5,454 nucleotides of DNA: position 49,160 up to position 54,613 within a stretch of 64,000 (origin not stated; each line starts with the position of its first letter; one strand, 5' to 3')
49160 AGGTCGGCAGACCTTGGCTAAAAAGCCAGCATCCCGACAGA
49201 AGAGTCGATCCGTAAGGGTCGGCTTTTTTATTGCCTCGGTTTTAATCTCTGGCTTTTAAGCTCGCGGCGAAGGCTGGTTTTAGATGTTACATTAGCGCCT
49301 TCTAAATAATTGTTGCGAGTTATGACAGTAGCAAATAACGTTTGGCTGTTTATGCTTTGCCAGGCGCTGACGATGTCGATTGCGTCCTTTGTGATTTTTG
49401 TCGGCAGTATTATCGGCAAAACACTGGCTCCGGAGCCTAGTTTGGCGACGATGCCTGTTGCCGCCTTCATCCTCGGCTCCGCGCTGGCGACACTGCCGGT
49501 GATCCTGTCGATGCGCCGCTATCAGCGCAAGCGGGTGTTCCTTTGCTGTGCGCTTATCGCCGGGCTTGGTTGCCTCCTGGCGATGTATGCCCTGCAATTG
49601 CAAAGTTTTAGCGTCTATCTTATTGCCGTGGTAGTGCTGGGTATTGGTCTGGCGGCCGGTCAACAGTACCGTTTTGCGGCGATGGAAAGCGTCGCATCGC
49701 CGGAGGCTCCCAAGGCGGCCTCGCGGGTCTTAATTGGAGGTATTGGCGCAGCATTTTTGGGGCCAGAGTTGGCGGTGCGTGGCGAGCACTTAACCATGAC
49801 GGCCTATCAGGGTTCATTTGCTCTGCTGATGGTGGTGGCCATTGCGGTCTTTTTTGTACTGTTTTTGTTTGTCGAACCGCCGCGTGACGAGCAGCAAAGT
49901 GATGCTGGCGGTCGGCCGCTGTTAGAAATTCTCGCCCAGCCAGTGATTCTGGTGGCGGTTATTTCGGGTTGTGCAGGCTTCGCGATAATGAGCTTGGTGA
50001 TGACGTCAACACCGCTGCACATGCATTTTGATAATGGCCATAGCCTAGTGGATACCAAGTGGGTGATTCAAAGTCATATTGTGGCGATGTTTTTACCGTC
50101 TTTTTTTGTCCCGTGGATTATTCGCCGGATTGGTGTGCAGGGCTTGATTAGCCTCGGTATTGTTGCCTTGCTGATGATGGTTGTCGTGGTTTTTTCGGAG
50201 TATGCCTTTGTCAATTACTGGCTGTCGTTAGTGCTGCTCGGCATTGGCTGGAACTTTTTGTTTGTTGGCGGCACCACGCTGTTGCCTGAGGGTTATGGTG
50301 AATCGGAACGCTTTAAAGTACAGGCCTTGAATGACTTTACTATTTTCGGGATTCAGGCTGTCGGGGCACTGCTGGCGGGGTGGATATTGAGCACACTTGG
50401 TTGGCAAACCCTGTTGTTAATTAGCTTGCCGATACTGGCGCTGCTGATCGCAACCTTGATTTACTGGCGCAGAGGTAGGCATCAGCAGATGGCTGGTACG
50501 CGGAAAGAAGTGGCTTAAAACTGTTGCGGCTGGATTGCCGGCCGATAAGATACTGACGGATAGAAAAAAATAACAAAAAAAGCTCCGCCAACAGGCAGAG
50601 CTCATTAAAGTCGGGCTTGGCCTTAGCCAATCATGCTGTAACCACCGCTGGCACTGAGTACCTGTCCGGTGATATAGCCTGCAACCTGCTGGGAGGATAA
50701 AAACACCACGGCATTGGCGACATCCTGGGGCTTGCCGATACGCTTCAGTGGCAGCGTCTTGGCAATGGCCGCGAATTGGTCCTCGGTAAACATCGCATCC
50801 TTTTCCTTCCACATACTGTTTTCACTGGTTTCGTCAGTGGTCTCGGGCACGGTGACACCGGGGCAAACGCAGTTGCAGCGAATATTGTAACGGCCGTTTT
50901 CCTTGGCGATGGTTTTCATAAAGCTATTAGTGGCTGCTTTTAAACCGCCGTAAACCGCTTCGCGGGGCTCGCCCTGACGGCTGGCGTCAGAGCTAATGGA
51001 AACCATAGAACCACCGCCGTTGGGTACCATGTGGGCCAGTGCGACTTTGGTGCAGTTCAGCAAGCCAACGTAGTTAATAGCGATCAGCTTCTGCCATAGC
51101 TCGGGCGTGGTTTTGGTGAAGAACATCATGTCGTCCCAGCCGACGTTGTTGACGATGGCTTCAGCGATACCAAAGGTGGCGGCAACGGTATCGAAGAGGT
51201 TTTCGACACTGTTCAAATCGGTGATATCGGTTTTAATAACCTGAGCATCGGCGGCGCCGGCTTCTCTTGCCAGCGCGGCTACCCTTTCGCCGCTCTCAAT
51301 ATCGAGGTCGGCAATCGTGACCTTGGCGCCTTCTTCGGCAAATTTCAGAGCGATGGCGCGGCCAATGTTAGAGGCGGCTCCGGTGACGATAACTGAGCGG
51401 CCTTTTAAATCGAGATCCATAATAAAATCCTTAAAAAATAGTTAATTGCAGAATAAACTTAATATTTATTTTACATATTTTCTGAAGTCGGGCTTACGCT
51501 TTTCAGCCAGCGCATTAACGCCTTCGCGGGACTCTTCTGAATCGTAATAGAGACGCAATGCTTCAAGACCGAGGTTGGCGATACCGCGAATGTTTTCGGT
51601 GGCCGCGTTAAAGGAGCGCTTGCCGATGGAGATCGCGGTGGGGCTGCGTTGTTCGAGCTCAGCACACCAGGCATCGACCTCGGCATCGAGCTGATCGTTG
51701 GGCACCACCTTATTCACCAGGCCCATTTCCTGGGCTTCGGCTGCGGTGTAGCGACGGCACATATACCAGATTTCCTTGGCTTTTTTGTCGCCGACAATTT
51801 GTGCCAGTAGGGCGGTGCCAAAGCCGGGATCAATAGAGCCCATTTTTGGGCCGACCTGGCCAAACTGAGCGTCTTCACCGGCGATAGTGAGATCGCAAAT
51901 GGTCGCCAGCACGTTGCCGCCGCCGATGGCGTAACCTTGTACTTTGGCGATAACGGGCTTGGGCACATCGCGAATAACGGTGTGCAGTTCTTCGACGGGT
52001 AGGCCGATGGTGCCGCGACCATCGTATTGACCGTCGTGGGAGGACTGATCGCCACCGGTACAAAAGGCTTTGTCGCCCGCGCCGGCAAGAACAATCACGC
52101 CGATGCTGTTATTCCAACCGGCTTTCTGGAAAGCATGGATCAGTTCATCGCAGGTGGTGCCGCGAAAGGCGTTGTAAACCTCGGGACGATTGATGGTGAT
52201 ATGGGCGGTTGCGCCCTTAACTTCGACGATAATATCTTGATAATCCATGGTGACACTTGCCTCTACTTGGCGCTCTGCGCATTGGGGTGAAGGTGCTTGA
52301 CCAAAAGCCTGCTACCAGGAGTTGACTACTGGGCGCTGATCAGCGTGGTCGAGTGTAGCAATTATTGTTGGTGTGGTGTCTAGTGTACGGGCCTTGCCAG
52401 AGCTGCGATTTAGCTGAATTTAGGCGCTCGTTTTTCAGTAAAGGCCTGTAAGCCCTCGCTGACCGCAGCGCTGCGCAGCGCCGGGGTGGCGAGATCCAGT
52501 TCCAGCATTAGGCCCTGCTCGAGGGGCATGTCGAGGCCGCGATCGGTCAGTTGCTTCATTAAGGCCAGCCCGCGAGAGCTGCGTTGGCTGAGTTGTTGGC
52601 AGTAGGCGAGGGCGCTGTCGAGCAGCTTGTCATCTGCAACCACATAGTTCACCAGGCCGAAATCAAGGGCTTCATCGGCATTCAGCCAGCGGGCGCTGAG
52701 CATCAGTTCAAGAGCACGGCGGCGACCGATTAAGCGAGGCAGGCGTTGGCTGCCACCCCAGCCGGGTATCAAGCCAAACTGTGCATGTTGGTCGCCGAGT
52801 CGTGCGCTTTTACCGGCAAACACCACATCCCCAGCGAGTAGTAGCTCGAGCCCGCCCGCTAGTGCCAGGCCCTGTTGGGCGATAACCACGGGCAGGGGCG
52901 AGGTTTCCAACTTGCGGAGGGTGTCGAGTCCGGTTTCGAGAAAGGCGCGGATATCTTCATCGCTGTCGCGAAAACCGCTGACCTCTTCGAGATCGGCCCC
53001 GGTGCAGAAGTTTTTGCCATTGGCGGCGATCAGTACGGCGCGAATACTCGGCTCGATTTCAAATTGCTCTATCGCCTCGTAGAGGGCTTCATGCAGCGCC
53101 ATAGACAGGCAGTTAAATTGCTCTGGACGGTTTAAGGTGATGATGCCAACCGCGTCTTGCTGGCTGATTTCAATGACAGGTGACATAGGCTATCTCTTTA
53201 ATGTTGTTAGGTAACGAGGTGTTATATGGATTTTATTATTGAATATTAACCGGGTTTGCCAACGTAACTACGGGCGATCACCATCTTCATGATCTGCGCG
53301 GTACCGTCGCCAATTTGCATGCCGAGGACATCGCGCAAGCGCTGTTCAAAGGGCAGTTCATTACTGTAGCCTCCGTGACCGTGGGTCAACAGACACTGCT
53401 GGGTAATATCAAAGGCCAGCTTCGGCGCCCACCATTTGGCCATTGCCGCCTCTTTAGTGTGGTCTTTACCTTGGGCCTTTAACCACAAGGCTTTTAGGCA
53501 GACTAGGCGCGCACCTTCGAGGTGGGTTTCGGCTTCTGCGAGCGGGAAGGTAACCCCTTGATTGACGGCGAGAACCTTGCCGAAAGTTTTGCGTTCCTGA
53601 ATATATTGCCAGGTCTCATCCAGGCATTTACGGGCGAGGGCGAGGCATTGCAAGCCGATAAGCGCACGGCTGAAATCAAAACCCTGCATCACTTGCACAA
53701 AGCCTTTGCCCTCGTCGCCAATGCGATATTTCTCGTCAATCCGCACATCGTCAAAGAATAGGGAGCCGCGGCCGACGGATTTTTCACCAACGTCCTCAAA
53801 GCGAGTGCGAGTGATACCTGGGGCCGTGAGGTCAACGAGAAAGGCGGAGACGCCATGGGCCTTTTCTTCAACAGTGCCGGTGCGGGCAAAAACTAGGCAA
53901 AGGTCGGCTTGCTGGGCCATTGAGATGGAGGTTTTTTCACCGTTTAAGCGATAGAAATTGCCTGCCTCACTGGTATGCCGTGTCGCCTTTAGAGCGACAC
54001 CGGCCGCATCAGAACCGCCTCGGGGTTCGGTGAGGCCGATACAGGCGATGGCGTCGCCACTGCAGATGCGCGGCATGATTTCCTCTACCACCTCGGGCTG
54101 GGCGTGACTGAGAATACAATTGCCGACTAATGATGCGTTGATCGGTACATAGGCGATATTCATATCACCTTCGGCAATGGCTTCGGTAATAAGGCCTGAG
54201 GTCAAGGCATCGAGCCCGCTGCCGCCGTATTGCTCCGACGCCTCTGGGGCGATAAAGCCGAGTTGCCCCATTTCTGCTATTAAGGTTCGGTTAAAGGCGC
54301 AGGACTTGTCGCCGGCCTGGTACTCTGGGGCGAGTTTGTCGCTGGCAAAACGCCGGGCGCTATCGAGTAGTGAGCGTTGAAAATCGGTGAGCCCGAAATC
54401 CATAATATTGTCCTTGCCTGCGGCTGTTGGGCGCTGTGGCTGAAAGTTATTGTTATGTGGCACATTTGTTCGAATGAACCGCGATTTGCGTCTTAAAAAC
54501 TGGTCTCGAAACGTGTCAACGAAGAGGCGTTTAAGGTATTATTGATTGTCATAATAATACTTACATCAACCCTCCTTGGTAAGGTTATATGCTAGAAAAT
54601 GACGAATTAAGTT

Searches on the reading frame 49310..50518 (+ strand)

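Call 27: search_protein_families(library=pfam, proteins=[window:49310-50518:+], max_evalue=0.00001)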
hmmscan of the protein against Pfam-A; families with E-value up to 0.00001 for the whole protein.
window:49310-50518:+ (402 aa): 1 family
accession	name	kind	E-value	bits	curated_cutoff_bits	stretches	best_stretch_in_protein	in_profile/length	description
PF07690.21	MFS_1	-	1e-28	100.7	33.4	2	15-342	2-336/347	Major Facilitator Superfamily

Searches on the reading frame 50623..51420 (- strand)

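Call 27: search_protein_families(library=pfam, proteins=[window:50623-51420:-], max_evalue=0.00001)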
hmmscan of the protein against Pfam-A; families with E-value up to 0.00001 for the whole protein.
window:50623-51420:- (265 aa): 3 families
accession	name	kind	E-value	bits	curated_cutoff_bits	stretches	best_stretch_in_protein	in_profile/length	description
PF13561.12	adh_short_C2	-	6.6e-56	190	27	1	14-262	1-236/236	Enoyl-(Acyl carrier protein) reductase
PF00106.31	adh_short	-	6.8e-46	156.6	26.6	1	10-200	3-192/195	short chain dehydrogenase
PF08659.16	KR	-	2.6e-10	41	22.6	1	10-175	3-163/180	KR domain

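Call 67: search_protein_families(library=ncbifam, proteins=[window:50623-51420:-], max_evalue=1e-30)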
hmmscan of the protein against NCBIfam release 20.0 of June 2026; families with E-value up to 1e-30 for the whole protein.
window:50623-51420:- (265 aa): 91 families (the best 25 are shown)
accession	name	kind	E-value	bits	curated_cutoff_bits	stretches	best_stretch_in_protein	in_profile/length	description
TIGR03206.1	benzo_BadH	equivalog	1.5e-63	214.5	431.2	1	5-263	1-250/250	2-hydroxycyclohexanecarboxyl-CoA dehydrogenase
NF005559.1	PRK07231.1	subfamily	3e-56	190.7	215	1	5-262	2-248/249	glucose 1-dehydrogenase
NF004198.0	PRK05653.1-3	equivalog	2.5e-52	177.8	296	1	5-263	5-248/248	3-oxoacyl-ACP reductase FabG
NF004818.0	PRK06172.1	equivalog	3.7e-49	167.3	336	1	1-262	1-251/253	SDR family oxidoreductase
TIGR01830.1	3oxo_ACP_reduc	equivalog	9.1e-48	163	297.75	1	10-260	1-237/239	3-oxoacyl-[acyl-carrier-protein] reductase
NF009468.0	PRK12826.1-4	equivalog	5.9e-47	160.5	318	1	4-260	4-246/256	SDR family oxidoreductase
NF009466.0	PRK12826.1-2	subfamily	6e-47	160.2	222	1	8-262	4-245/248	3-oxoacyl-ACP reductase FabG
NF004791.0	PRK06138.1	equivalog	7.3e-47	159.8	312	1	4-262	2-250/252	SDR family oxidoreductase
NF052558.1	MBtsdlDhBudC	equivalog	3.7e-46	157.7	270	1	6-262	2-242/250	meso-2,3-butanediol dehydrogenase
NF005472.0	PRK07067.1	equivalog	2.1e-45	155.3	338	1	5-263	4-256/257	L-iditol 2-dehydrogenase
NF005853.0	PRK07774.1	equivalog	2.5e-45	154.8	303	1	4-262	3-247/250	SDR family oxidoreductase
NF009093.0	PRK12429.1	subfamily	5.4e-45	153.7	258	1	5-263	3-258/259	3-hydroxybutyrate dehydrogenase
NF005909.0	PRK07890.1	subfamily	5.2e-44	150.5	258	1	5-260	5-256/260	short chain dehydrogenase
NF004197.0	PRK05653.1-1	equivalog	5.7e-44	150.6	332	1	1-263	1-248/249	3-oxoacyl-ACP reductase FabG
NF006074.0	PRK08220.1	equivalog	7.1e-44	150.3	312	1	2-260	3-246/251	2,3-dihydro-2,3-dihydroxybenzoate dehydrogenase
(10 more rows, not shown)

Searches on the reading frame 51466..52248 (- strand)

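Call 27: search_protein_families(library=pfam, proteins=[window:51466-52248:-], max_evalue=0.00001)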
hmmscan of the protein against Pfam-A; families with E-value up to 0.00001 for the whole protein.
window:51466-52248:- (260 aa): 2 families
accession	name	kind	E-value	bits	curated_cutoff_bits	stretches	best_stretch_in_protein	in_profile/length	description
PF00378.25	ECH_1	-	2.1e-68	230.8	27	1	11-256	3-249/251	Enoyl-CoA hydratase/isomerase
PF16113.10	ECH_2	-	3.5e-20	73.2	27.2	1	15-214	2-203/335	Enoyl-CoA hydratase/isomerase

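Call 67: search_protein_families(library=ncbifam, proteins=[window:51466-52248:-], max_evalue=1e-30)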
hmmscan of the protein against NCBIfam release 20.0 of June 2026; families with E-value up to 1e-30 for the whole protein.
window:51466-52248:- (260 aa): 34 families (the best 25 are shown)
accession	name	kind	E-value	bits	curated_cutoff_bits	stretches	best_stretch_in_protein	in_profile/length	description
TIGR03210.1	badI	equivalog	3.9e-137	455.6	467.6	1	3-258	1-256/256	2-ketocyclohexanecarboxyl-CoA hydrolase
NF005637.0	PRK07396.1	equivalog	2.5e-98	328.8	380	1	2-259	11-270/273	1,4-dihydroxy-2-naphthoyl-CoA synthase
TIGR01929.1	menB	equivalog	5.6e-92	308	342.7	1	3-258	1-259/259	1,4-dihydroxy-2-naphthoyl-CoA synthase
NF006186.0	PRK08321.1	equivalog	3.6e-64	217.2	378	1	10-258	31-298/302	1,4-dihydroxy-2-naphthoyl-CoA synthase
NF004475.0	PRK05809.1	subfamily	4.6e-47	160.7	394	1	1-257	1-259/260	short-chain-enoyl-CoA hydratase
NF004781.0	PRK06127.1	subfamily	1.3e-44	152.9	291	1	5-256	12-267/269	enoyl-CoA hydratase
NF042430.2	EnCoAhydt_DpgD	equivalog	9.4e-44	149.8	400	1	10-256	3-256/258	enoyl-CoA-hydratase DpgD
NF051848.1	EnCoAHydtEchA19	equivalog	1e-43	149.8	400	1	6-257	2-257/258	enoyl-CoA hydratase EchA19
NF004796.0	PRK06144.1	subfamily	1.5e-43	149.2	272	1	4-256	8-260/262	enoyl-CoA hydratase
NF004517.0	PRK05862.1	equivalog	1.9e-43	148.8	396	1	1-257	1-256/257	enoyl-CoA hydratase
NF005675.0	PRK07468.1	equivalog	2.2e-42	145.6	350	1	13-257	14-261/262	crotonase/enoyl-CoA hydratase family protein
NF006140.0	PRK08290.1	subfamily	3.8e-41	141.2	280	0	91-223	117-246/292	enoyl-CoA hydratase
NF006109.0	PRK08260.1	subfamily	5.2e-41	140.8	320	1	1-259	1-279/296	enoyl-CoA hydratase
NF005802.0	PRK07657.1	equivalog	5.7e-40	137.5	363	1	12-256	12-258/260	enoyl-CoA hydratase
NF006007.0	PRK08138.1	subfamily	4.6e-39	134.4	355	1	13-256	17-259/261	enoyl-CoA hydratase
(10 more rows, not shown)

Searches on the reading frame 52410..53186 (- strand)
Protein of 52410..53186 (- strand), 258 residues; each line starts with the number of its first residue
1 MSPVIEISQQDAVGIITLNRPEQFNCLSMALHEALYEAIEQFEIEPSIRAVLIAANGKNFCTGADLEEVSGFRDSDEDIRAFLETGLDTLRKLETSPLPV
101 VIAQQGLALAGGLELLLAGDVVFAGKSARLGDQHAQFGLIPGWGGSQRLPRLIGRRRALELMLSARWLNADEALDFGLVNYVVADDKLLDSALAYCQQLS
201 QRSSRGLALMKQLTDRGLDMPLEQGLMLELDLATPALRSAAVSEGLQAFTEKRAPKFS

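Call 27: search_protein_families(library=pfam, proteins=[window:52410-53186:-], max_evalue=0.00001)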
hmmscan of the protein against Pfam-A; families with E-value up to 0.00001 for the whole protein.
window:52410-53186:- (258 aa): 2 families
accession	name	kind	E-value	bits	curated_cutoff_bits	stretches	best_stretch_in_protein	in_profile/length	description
PF00378.25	ECH_1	-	5.2e-56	190.2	27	1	10-257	3-248/251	Enoyl-CoA hydratase/isomerase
PF16113.10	ECH_2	-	2.2e-27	96.9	27.2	1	13-188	1-177/335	Enoyl-CoA hydratase/isomerase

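Call 67: search_protein_families(library=ncbifam, proteins=[window:52410-53186:-], max_evalue=1e-30)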
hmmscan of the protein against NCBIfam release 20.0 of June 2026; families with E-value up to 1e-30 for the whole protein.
window:52410-53186:- (258 aa): 42 families (the best 25 are shown)
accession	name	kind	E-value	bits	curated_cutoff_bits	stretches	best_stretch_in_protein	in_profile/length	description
NF051848.1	EnCoAHydtEchA19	equivalog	7.4e-59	199.4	400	1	5-257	2-255/258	enoyl-CoA hydratase EchA19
NF005802.0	PRK07657.1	equivalog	2.2e-55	188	363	1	9-257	10-257/260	enoyl-CoA hydratase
NF004840.0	PRK06190.1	equivalog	2.9e-55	187.7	253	1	2-242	3-241/260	enoyl-CoA hydratase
NF005803.0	PRK07658.1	equivalog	1.4e-54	185.2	313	1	5-258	4-255/257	enoyl-CoA hydratase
NF004517.0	PRK05862.1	equivalog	7.2e-54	183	396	1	5-257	6-254/257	enoyl-CoA hydratase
NF004634.0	PRK05980.1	equivalog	2.7e-52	177.7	375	1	1-257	1-260/263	crotonase/enoyl-CoA hydratase family protein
TIGR02280.1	PaaB1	equivalog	2e-51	175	345.15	1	9-257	5-253/256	2-(1,2-epoxy-1,2-dihydrophenyl)acetyl-CoA isomerase PaaG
NF004475.0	PRK05809.1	subfamily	3.9e-51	174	394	1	6-257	7-257/260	short-chain-enoyl-CoA hydratase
NF006007.0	PRK08138.1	subfamily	2.1e-50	171.5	355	1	4-257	9-258/261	enoyl-CoA hydratase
NF004635.0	PRK05981.1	equivalog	1.4e-46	159.1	351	1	5-257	6-263/266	enoyl-CoA hydratase/isomerase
NF042430.2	EnCoAhydt_DpgD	equivalog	4.2e-46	157.5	400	1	9-257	3-255/258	enoyl-CoA-hydratase DpgD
NF007239.0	PRK09674.1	equivalog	1.9e-45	155.3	371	1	7-257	8-254/257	2,3-dehydroadipyl-CoA hydratase PaaF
NF004857.0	PRK06210.1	equivalog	7.4e-45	153.5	341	1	9-258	15-273/275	enoyl-CoA hydratase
NF046063.1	oxepin_alt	equivalog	9.3e-45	153.1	300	1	6-256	3-254/254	oxepin-CoA hydrolase, alternative type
NF006008.0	PRK08139.1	equivalog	1e-44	153.1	313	1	3-257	11-263/266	enoyl-CoA hydratase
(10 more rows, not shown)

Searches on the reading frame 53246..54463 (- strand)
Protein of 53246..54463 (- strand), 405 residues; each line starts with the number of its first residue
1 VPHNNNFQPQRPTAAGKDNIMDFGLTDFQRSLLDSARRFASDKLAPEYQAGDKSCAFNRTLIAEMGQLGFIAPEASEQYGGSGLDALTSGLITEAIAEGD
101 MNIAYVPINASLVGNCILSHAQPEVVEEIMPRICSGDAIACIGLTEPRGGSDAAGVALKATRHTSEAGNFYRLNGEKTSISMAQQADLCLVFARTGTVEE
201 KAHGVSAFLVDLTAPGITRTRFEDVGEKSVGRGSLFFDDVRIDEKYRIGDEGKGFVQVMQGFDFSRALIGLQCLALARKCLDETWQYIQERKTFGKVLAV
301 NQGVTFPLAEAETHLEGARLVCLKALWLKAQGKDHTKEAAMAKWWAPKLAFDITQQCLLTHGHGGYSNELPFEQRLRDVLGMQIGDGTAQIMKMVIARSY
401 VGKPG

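Call 4: search_protein_families(library=pfam, proteins=[window:53246-54463:-])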
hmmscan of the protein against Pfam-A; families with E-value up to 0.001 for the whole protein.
window:53246-54463:- (405 aa): 4 families
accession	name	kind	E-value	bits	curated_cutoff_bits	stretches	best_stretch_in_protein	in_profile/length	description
PF00441.29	Acyl-CoA_dh_1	-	5.3e-43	147.2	22.4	1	252-399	1-148/150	Acyl-CoA dehydrogenase, C-terminal domain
PF02771.21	Acyl-CoA_dh_N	-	2.7e-22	79.7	22.9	1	26-137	1-113/113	Acyl-CoA dehydrogenase, N-terminal domain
PF02770.24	Acyl-CoA_dh_M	-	5.7e-20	71.7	33.3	1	141-240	1-97/97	Acyl-CoA dehydrogenase, middle domain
PF08028.16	Acyl-CoA_dh_2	-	4.9e-12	46.7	22.7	1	268-379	2-123/134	Acyl-CoA dehydrogenase, C-terminal domain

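Call 5: search_protein_families(library=ncbifam, proteins=[window:53246-54463:-])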
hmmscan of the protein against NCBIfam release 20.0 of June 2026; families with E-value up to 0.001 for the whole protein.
window:53246-54463:- (405 aa): 20 families
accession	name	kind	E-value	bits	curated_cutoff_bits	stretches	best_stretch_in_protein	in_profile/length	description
TIGR03207.1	cyc_hxne_CoA_dh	equivalog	7.3e-165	548.2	575.35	1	29-399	5-370/372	cyclohexanecarboxyl-CoA dehydrogenase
NF042972.1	AcrlCoAredClosAcrC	equivalog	2.5e-73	246.9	640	1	21-400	1-376/378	acryloyl-CoA reductase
NF045552.1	GlutCoADH_Des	equivalog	1.6e-58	198.7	470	1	21-402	1-381/387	glutaryl-CoA dehydrogenase Acd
NF008997.0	PRK12341.1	equivalog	1.5e-53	182.2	537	1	21-399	1-375/382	acyl-CoA dehydrogenase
NF043006.1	CyhCrbnylCoADH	equivalog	2.5e-53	181.4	650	1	29-399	8-374/380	cyclohexane-1-carbonyl-CoA dehydrogenase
NF053553.1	prodigi_MBC_PigA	equivalog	1.6e-52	178.9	500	1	21-399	1-378/381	prodigiosin MBC biosynthesis dehydrogenase PigA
NF042439.1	SulpropCoADesulf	equivalog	5.4e-50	170.2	600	1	35-402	3-372/379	3-sulfinopropanoyl-CoA desulfinase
NF045652.1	ProlPCPDhRedW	equivalog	2.4e-42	145.1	650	1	32-399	7-372/376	L-prolyl-[peptidyl-carrier protein] dehydrogenase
NF058590.1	AcCoDHFadEBacil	equivalog_domain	3.6e-39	134.7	600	1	25-310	21-301/586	acyl-CoA dehydrogenase FadE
NF002885.1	PRK03354.1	equivalog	3.5e-37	128.3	540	1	21-399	1-372/378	crotonobetainyl-CoA dehydrogenase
TIGR03204.1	pimC_large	equivalog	6.3e-23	81.3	623.85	1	69-315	53-291/395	pimeloyl-CoA dehydrogenase large subunit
NF052270.1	Staph_DH_FadE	equivalog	2.8e-21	75.7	600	1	100-403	99-396/400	acyl-CoA dehydrogenase FadE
NF037942.1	ac_ACP_DH_MbtN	equivalog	9.6e-18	64.1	700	1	52-397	25-362/376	mycobactin biosynthesis acyl-ACP dehydrogenase MbtN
TIGR03203.1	pimD_small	equivalog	8.2e-14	51.5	652.7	1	52-363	33-339/378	pimeloyl-CoA dehydrogenase small subunit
NF008594.0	PRK11561.1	equivalog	1.9e-12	46.3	545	1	141-392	181-431/540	isovaleryl-CoA dehydrogenase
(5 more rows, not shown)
